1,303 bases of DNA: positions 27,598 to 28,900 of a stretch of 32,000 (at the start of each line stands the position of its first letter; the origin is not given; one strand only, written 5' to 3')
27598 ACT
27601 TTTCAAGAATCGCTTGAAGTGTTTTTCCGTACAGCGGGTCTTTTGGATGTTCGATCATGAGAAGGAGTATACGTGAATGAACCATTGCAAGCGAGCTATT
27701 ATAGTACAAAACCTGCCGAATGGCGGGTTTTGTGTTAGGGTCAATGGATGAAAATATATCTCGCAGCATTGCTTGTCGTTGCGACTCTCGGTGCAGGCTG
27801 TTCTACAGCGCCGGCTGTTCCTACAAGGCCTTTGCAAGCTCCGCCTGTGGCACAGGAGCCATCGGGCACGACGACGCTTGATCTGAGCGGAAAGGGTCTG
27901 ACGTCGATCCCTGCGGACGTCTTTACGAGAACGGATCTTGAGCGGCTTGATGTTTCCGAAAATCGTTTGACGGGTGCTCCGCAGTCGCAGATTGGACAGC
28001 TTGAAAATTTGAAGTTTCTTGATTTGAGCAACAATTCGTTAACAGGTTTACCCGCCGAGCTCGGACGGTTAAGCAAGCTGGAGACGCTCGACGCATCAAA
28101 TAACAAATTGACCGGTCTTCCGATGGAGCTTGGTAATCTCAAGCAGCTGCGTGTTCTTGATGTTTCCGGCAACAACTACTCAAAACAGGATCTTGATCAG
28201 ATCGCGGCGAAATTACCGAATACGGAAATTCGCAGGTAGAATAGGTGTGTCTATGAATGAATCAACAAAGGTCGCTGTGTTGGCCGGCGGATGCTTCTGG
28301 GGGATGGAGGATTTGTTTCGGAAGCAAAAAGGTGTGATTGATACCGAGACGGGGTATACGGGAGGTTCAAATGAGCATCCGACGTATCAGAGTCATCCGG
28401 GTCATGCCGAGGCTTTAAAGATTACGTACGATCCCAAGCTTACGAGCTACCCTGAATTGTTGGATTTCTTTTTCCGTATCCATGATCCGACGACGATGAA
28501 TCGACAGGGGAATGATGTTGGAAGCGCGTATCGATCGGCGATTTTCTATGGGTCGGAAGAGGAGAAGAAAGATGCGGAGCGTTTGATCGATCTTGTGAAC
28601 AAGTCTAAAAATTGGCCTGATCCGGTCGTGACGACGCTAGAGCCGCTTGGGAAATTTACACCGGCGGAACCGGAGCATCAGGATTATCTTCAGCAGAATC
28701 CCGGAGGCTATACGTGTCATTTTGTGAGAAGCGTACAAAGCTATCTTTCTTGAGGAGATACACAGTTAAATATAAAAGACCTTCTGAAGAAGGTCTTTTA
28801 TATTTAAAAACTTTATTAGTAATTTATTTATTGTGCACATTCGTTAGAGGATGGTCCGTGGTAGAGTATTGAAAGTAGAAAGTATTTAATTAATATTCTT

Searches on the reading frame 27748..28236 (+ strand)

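Call 45: search_protein_families(library=pfam, proteins=[window:27748-28236:+], max_evalue=0.001)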
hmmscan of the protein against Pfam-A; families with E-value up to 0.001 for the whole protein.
window:27748-28236:+ (163 aa): 7 families
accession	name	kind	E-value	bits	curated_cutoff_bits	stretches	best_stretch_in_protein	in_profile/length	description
PF13855.12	LRR_8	-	1.1e-28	99.2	27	3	64-121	3-61/61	Leucine rich repeat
PF12799.13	LRR_4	-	5e-18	65.2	27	2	110-148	2-38/44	Leucine Rich repeats (2 copies)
PF00560.39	LRR_1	-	1.3e-16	57.6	20.6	0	87-108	1-23/23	Leucine Rich Repeat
PF23598.1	LRR_14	-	2.2e-13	50.2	40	1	80-142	41-103/353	Leucine-rich repeat region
PF23211.1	LRR_LRWD1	-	3.1e-07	30.7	28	1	102-144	35-76/190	Leucine-rich repeat and WD repeat-containing protein 1, LRR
PF23952.1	LRR_EndoS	-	9.5e-07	29.5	27.9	0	39-72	82-116/116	Endo-beta-N-acetylglucosaminidase EndoS LRR domain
PF25013.1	LRR_Zer-1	-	0.00015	22.4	27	0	80-119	48-96/137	Zer-1-like, Leucine-rich repeats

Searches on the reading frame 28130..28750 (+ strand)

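Call 45: search_protein_families(library=pfam, proteins=[window:28130-28750:+], max_evalue=0.001)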
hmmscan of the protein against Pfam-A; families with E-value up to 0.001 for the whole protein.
window:28130-28750:+ (207 aa): 1 family
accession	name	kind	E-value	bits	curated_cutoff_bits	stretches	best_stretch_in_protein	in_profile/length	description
PF01625.27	PMSR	-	1.2e-57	194.9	23.7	1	49-195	2-152/153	Peptide methionine sulfoxide reductase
